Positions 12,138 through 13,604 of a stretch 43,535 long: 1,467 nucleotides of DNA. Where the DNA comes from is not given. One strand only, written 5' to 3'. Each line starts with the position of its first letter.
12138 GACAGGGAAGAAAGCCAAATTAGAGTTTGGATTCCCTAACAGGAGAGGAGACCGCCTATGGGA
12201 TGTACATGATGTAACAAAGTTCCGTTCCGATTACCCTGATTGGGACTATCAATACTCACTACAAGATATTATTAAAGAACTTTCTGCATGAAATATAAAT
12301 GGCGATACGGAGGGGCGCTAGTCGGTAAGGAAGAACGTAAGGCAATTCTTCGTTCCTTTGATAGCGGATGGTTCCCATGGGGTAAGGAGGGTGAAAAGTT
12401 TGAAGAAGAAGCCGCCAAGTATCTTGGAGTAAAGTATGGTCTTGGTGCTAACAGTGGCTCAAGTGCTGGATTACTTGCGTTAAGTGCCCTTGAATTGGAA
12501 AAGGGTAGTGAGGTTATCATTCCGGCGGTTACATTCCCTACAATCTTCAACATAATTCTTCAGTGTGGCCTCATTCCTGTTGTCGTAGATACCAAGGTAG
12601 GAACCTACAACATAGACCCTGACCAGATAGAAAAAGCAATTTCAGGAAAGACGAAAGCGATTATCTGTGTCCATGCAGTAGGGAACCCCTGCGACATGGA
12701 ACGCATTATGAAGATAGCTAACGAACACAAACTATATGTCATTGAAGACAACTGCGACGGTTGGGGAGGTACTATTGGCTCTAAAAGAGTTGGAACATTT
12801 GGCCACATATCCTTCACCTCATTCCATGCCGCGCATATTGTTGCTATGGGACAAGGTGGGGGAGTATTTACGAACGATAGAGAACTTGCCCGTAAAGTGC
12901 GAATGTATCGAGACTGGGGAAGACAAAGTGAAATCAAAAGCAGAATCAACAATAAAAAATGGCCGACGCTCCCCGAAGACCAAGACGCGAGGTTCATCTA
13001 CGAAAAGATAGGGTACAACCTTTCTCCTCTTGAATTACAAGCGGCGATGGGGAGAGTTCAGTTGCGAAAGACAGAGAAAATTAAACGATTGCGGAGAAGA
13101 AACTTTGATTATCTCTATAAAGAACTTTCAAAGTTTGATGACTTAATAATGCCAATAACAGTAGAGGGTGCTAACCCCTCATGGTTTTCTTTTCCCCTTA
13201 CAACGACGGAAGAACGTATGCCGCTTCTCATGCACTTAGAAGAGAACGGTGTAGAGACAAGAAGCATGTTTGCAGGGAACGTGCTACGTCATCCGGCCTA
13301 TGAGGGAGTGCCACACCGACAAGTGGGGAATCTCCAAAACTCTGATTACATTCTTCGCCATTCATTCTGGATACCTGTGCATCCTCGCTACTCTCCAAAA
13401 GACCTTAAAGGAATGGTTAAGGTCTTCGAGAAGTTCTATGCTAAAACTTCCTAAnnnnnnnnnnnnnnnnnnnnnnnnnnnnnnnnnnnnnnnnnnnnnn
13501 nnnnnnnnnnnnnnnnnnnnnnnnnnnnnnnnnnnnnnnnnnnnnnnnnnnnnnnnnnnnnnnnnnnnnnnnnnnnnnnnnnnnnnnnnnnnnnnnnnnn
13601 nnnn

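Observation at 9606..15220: A deoxy-sugar branch whose DegT-family enzyme has His at the catalytic Lys position and lacks the E1 iron-sulfur cysteines (3,6-dideoxyhexose-like pathway)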

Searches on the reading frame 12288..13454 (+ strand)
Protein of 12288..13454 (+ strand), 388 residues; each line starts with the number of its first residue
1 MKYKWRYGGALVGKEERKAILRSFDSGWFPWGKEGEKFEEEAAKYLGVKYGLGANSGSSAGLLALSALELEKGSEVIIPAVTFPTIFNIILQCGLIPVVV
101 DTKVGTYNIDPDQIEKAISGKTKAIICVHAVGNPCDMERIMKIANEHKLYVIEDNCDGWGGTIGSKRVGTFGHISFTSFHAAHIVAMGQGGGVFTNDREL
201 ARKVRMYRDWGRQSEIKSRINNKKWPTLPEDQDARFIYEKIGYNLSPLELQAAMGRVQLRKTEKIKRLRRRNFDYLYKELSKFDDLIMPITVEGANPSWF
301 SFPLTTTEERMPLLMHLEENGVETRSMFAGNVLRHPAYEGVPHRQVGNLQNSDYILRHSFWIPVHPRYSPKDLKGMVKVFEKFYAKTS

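Call 4: search_protein_families(library=pfam, proteins=[window:12288-13454:+], max_evalue=0.01)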
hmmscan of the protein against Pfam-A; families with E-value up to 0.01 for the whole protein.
window:12288-13454:+ (388 aa): 5 families
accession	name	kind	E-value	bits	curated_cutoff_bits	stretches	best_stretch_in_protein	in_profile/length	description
PF01041.23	DegT_DnrJ_EryC1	-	2.5e-90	303.8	19.8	1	13-378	4-357/360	DegT/DnrJ/EryC1/StrS aminotransferase family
PF00155.27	Aminotran_1_2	-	8.3e-09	35.5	19.7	1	37-154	46-185/361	Aminotransferase class I and II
PF01053.26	Cys_Met_Meta_PP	-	1.3e-05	24.4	27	1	37-156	56-175/381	Cys/Met metabolism PLP-dependent enzyme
PF00266.25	Aminotran_5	-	0.0011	18.4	21.5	0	57-157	71-178/371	Aminotransferase class-V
PF01212.27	Beta_elim_lyase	-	0.0071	16.1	27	0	37-154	36-168/288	Beta-eliminating lyase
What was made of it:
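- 12288..13454 (+): E1-like, His-type, cluster-free PMP-dependent NDP-hexose 3-dehydrase homologue (388 aa). Pfam DegT_DnrJ_EryC1 2.5e-90 (call 4).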

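Call 5: search_protein_families(library=ncbifam, proteins=[window:12288-13454:+], max_evalue=0.001)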
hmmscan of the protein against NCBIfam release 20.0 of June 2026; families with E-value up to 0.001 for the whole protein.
window:12288-13454:+ (388 aa): 24 families
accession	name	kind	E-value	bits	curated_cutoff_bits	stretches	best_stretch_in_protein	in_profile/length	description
NF011936.0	PRK15407.1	equivalog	2e-112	376.1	423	1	6-386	38-438/440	lipopolysaccharide biosynthesis protein RfbH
TIGR03588.1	PseC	equivalog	8.3e-55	186.2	423.5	1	7-381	4-377/380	UDP-4-amino-4,6-dideoxy-N-acetyl-beta-L-altrosamine transaminase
TIGR04181.1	NHT_00031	hypoth_equivalog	1.7e-49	168.6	420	1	13-348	9-345/359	LegC family aminotransferase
NF008687.0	PRK11706.1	equivalog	1.7e-44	152.1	375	1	44-374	42-364/375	dTDP-4-amino-4,6-dideoxygalactose transaminase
NF008658.2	PRK11658.1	equivalog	2.1e-42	145.1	631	1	12-332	12-328/379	UDP-4-amino-4-deoxy-L-arabinose aminotransferase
TIGR02379.1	ECA_wecE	subfamily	2.3e-39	135.2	434.85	1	46-323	44-316/376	dTDP-4-amino-4,6-dideoxy-D-glucose transaminase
TIGR04427.1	PLP_DesI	equivalog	1.3e-35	123.2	650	1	32-215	51-232/390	dTDP-4-dehydro-6-deoxyglucose aminotransferase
NF005817.0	PRK07683.1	equivalog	1.2e-09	37.4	575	1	69-155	109-201/387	aminotransferase A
NF041364.1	GntC_guanitoxin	equivalog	1.1e-08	34.3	415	1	56-155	67-174/356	guanitoxin biosynthesis PLP-dependent (S)-gamma-hydroxy-L-arginine cyclodehydratase GntC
NF005816.0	PRK07682.1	equivalog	4.9e-08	32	620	1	60-155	102-203/390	aminotransferase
NF004975.0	PRK06348.1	equivalog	1.7e-07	30.6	549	1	62-155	103-202/384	pyridoxal phosphate-dependent aminotransferase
NF006230.0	PRK08363.1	equivalog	1.7e-06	27.1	534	1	60-155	104-206/398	alanine aminotransferase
NF041091.1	asp_aminotase_Arch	equivalog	4.7e-06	25.7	550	1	55-155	94-200/376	aspartate aminotransferase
NF005588.0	PRK07309.1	equivalog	9.3e-06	24.8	576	1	52-155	98-206/391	pyridoxal phosphate-dependent aminotransferase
TIGR01326.1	OAH_OAS_sulfhy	subfamily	1e-05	24.4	495.1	1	39-156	63-180/418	O-acetylhomoserine aminocarboxypropyltransferase/cysteine synthase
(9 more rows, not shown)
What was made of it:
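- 12288..13454 (+): NCBIfam RfbH NF011936 scores 376 bits, below the 423 cut-off (call 5).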

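Call 6: search_solved_structures(query=window:12288-13454:+, max_evalue=1e-10, show_alignments=4)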
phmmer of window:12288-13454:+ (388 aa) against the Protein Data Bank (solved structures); distinct sequences matched with E-value up to 1e-10: 55.
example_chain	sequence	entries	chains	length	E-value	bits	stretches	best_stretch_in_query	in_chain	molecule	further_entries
3bcx_A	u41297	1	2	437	4e-84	285.9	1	9-385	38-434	CDP-6-deoxy-L-threo-D-glycero-4-hexulose-3-dehydrase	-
3bb8_A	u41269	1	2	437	6.7e-83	281.9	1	9-385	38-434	CDP-4-keto-6-deoxy-D-glucose-3-dehydrase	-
7b0d_A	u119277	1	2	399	1.8e-53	185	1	15-213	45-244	Glutamine--scyllo-inositol transaminase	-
7b0m_AAA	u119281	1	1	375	2.1e-50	174.9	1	12-364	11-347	Sugar aminotransferase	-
2r0t_A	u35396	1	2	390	6.4e-50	173.3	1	16-365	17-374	Pyridoxamine 5-phosphate-dependent dehydrase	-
2gms_A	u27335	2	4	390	7.5e-50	173.1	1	16-365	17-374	Putative pyridoxamine 5-phosphate-dependent dehydrase, Wbdk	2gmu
3b8x_A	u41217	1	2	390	8.8e-50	172.8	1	16-365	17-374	Pyridoxamine 5-phosphate-dependent dehydrase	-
3gr9_A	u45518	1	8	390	1.7e-49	171.9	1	16-365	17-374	ColD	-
3frk_A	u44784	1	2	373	2.5e-44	154.9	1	24-365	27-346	QdtB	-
7n63_A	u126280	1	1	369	1.5e-43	152.3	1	19-326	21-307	Putative aminotransferase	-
9wvy_A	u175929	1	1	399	1.2e-42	149.3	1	12-342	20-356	Putative NDP-4-keto-6-deoxyglucose-3-dehydratase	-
3bn1_A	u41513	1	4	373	1.5e-42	149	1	15-330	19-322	Perosamine synthetase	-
3dr7_A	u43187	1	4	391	1.9e-42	148.7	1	15-330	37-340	Putative perosamine synthetase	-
3dr4_A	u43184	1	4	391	2.5e-42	148.3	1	15-330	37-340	Putative perosamine synthetase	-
2oga_A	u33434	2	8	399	4.3e-42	147.5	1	15-214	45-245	Transaminase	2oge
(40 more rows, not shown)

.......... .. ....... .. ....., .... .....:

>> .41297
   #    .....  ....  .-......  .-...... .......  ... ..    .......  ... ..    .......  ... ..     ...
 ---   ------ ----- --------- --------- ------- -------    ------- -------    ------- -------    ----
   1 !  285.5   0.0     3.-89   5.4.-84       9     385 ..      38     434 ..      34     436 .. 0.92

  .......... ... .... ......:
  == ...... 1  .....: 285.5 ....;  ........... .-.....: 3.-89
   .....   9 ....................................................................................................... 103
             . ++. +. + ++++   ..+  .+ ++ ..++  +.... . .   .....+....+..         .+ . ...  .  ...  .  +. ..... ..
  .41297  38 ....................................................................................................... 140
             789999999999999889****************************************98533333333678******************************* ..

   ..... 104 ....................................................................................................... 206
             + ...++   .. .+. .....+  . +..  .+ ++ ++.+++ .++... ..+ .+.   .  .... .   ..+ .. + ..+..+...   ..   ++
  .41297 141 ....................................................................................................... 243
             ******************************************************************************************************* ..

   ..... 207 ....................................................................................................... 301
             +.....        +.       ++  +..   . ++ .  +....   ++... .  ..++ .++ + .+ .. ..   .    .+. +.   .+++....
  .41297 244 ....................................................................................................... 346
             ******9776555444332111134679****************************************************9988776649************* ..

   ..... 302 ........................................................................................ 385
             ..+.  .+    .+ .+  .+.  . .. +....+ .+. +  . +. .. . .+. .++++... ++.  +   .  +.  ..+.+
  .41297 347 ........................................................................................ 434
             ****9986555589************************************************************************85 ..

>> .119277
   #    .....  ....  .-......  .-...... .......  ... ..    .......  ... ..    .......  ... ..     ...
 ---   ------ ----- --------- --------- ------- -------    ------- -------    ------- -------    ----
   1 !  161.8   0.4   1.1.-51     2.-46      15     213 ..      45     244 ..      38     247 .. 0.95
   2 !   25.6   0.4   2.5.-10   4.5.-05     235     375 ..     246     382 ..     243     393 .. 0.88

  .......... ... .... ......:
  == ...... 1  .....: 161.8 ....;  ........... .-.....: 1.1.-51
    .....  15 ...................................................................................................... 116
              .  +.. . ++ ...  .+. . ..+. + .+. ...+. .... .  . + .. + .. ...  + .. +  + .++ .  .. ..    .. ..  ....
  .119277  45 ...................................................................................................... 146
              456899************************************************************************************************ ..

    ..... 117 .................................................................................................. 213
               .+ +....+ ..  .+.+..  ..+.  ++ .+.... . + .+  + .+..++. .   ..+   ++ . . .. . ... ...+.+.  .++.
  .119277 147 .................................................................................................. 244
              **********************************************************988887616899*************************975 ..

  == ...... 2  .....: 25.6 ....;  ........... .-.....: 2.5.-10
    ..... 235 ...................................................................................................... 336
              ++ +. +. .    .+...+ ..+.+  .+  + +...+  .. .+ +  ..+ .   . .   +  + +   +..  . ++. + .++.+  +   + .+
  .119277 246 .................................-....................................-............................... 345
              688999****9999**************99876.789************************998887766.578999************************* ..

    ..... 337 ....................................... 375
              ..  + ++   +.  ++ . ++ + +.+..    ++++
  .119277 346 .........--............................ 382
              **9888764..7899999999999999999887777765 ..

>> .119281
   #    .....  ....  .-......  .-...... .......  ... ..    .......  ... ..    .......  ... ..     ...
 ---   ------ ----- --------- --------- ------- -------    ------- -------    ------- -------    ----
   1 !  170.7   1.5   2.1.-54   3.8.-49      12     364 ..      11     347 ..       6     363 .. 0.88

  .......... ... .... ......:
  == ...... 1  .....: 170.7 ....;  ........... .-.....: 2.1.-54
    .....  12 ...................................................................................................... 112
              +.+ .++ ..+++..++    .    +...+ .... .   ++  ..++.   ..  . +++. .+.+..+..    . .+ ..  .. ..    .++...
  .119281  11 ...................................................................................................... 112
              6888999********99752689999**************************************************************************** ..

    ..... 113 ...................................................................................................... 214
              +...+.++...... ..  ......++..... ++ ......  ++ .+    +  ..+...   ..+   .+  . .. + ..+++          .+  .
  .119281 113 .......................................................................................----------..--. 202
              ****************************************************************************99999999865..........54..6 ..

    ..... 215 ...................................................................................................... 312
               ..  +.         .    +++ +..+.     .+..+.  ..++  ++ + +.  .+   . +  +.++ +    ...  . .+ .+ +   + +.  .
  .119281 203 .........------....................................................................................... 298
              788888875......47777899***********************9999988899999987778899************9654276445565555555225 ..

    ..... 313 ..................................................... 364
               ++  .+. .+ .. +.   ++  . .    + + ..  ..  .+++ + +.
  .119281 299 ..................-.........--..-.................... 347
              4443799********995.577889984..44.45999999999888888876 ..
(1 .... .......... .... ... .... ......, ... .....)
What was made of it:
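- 12288..13454 (+): PDB E1 3bcx 4e-84 against ColD 7e-50 (call 6).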

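Call 8: search_dna_similar(query=window:12288-13454:+, collection=phages, mode=protein, max_rows=40)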
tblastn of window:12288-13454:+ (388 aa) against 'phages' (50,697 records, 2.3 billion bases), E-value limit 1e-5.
Records with a match: 79; places in all: 83; records where one place covers at least 80% of the query: 4.
Best place of each record, by identity: <60% 79.
By first word of the organism name: Synechococcus 54; Salmonella 5; uncultured 4; Stenotrophomonas 4; Marine 3; Aphanizomenon 2; Bacteriophage 2; Planktothrix 1; Pseudomonas 1; Escherichia 1; and 2 more.
By host as written in the record: - 56; Synechococcus sp. MW02 4; Stenotrophomonas maltophilia 4; Salmonella enterica subsp. enterica serovar Kentucky 3; Synechococcus sp. 3; Homo sapiens 2; Aphanizomenon flos-aquae 1; Planktothrix agardhii 1; and 5 more.
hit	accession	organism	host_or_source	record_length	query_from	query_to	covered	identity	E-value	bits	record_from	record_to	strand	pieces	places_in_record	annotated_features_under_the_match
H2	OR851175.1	Salmonella phage S.Kent 1-2-1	Salmonella enterica subsp. enterica ...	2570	76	385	80%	38.8%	8e-73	248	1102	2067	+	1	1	record has no annotation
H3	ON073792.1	Aphanizomenon phage Yong-DA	Aphanizomenon flos-aquae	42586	45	369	84%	30.3%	2e-17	91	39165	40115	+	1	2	DegT/DnrJ/EryC1/StrS aminotransferase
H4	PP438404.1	Aphanizomenon phage Afl-JY11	Aphanizomenon flos-aquae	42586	45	369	84%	30.3%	2e-17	91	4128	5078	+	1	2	hypothetical protein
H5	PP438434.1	Planktothrix phage Pag-JY44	Planktothrix agardhii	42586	45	369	84%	30.3%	2e-17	91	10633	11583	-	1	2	hypothetical protein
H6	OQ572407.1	Pseudomonas phage Y5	Pseudomonas aeruginosa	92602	12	386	97%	24.7%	6e-16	86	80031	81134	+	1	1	record has no annotation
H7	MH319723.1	Marine virus AG-345-D19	single cell amplified by WGA-X; seawater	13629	76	366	75%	31.8%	8e-42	162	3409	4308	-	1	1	record has no annotation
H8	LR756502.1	uncultured phage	metagenomic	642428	76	382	79%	28.7%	6e-38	151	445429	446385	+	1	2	record has no annotation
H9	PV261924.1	Synechococcus phage RN05-S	Synechococcus sp. MW02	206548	76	383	79%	28.3%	3e-39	154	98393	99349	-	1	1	DegT/DnrJ/EryC1/StrS aminotransferase family protein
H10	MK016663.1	Synechococcus phage S-H68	Synechococcus sp. LTWRED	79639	76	383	79%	28.3%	4e-39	154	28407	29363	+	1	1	CDP-4-dehydro-6-deoxy-D-glucose 3-dehydratase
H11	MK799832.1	Synechococcus phage S-B05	Synechococcus sp. MW02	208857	76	383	79%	28.3%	4e-39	154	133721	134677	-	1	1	hypothetical protein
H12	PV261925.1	Synechococcus phage RB11-B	Synechococcus sp. MW02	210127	76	383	79%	28.3%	4e-39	154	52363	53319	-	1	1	DegT/DnrJ/EryC1/StrS aminotransferase family protein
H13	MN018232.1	Synechococcus phage S-B43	Synechococcus sp. MW02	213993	76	383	79%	28.3%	4e-39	154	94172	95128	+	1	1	hypothetical protein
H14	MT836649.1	Bacteriophage sp.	human fecal samples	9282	76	383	79%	26.9%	2e-21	102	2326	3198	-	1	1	record has no annotation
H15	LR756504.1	uncultured phage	metagenomic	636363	76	384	80%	25.5%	1e-13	79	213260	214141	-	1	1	record has no annotation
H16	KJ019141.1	Synechococcus phage ACG-2014f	-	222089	76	336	67%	30.0%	6e-25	112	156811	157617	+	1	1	hypothetical protein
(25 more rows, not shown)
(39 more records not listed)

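Call 10: find_homologous_proteins(query=window:12288-13454:+, max_evalue=1e-20)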
Query window:12288-13454:+ (388 aa): 7910 proteins with E <= 1e-20 among 8000 candidates; the best 120 are listed.
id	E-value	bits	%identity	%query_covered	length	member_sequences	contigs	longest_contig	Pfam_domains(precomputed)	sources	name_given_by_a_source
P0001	7.4e-267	902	100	100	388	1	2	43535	PF00155.28,PF01053.27,PF01041.24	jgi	-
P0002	4.7e-205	699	76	99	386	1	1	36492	PF00155.28,PF01053.27,PF01041.24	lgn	-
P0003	5.1e-201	686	74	100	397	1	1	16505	PF00155.28,PF01041.24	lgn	-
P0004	3.4e-200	683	75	99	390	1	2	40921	PF00155.28,PF01053.27,PF01041.24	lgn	-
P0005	7.4e-199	679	76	99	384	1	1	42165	PF00155.28,PF01053.27,PF01041.24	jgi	-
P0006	1.5e-198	677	76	99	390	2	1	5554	PF00155.28,PF01041.24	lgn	-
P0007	1.8e-197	674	74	99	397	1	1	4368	PF00155.28,PF00266.26,PF01053.27,PF01041.24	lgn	-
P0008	2.0e-197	674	74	100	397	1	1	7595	PF00155.28,PF01053.27,PF01041.24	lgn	-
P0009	3.1e-197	673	74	99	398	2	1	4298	PF00155.28,PF01053.27,PF01041.24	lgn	-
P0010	1.3e-195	668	75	99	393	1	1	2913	PF00155.28,PF01053.27,PF01041.24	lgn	-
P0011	1.0e-194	665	72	100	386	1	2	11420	PF00155.28,PF01053.27,PF01041.24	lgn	-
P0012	5.0e-194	663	74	97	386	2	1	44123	PF00155.28,PF01053.27,PF01041.24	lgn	-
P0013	1.4e-193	661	73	100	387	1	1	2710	PF00155.28,PF01053.27,PF01041.24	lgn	-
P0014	4.4e-193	660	72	100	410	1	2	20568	PF00155.28,PF01053.27,PF01041.24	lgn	-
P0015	2.6e-192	657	73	99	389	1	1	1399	PF00155.28,PF01053.27,PF01041.24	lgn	-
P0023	4.1e-190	650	74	98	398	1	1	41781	PF00155.28,PF01041.24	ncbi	-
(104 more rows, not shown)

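Call 26: find_encoding_contigs(protein=P0023, flank=10000, max_places=2)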
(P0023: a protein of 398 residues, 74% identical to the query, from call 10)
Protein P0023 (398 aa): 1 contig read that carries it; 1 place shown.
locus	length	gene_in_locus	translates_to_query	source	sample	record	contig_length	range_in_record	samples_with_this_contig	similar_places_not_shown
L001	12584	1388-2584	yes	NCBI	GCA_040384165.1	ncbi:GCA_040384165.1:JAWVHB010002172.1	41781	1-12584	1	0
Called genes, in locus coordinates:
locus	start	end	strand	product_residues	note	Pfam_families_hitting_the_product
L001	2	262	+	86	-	?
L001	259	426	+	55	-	-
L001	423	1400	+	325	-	PF01073:3Beta_HSD (weak), PF01370:Epimerase, PF02719:Polysacc_synt_2 (weak), PF04321:RmlD_sub_bind, PF16363:GDP_Man_Dehyd, PF07993:NAD_binding_4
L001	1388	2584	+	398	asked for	PF01041:DegT_DnrJ_EryC1, PF00155:Aminotran_1_2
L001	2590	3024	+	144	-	-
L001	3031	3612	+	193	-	PF18922:DUF5672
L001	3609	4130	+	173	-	-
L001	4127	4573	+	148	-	PF13392:HNH_3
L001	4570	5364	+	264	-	-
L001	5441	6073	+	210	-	-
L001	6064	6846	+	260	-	PF04724:Glyco_transf_17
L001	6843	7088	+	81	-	-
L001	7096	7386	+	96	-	PF18932:DUF5681 (weak)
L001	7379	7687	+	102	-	-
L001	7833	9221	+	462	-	PF04466:Terminase_3 (weak)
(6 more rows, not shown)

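Call 27: search_protein_representatives(protein=window:12288-13454:+)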
Query: 388 residues. Proteins with E-value up to 0.001 (for the whole library): 52526; up to 1e-10: 29718; up to 1e-30: 3223. The best 150 are listed.
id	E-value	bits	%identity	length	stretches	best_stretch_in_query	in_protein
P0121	1.1e-148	511.7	62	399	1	6-386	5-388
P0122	1.3e-105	369.8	47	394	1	4-379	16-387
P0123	7.1e-96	337.8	65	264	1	6-257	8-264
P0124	3.8e-90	319.0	66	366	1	165-384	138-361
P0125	7.2e-90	318.0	44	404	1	3-386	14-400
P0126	9.7e-90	317.6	43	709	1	6-383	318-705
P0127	4.0e-88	312.3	43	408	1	3-387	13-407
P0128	3.0e-85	302.8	43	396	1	3-370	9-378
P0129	5.3e-85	302.0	42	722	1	5-385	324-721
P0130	1.4e-84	300.6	45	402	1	6-375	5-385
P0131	3.0e-84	299.5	42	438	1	5-384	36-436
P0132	3.6e-84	299.3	43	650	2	151-382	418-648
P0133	5.8e-84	298.6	43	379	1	6-374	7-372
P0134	7.4e-84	298.2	41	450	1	6-386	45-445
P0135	1.6e-82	293.9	42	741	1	7-384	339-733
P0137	4.5e-82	292.4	41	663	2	151-374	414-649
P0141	7.5e-82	291.6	44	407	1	6-372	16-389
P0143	1.8e-81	290.4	39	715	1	8-385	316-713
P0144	6.3e-81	288.6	40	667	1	11-386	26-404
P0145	3.7e-80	286.1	42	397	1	6-374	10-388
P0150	3.1e-76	273.1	41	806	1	7-369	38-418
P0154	6.7e-75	268.7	39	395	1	3-386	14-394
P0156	1.9e-74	267.3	38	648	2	142-387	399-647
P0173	4.0e-71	256.3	39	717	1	6-386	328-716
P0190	4.4e-68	246.3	38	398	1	10-383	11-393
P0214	1.0e-63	231.9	38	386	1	27-382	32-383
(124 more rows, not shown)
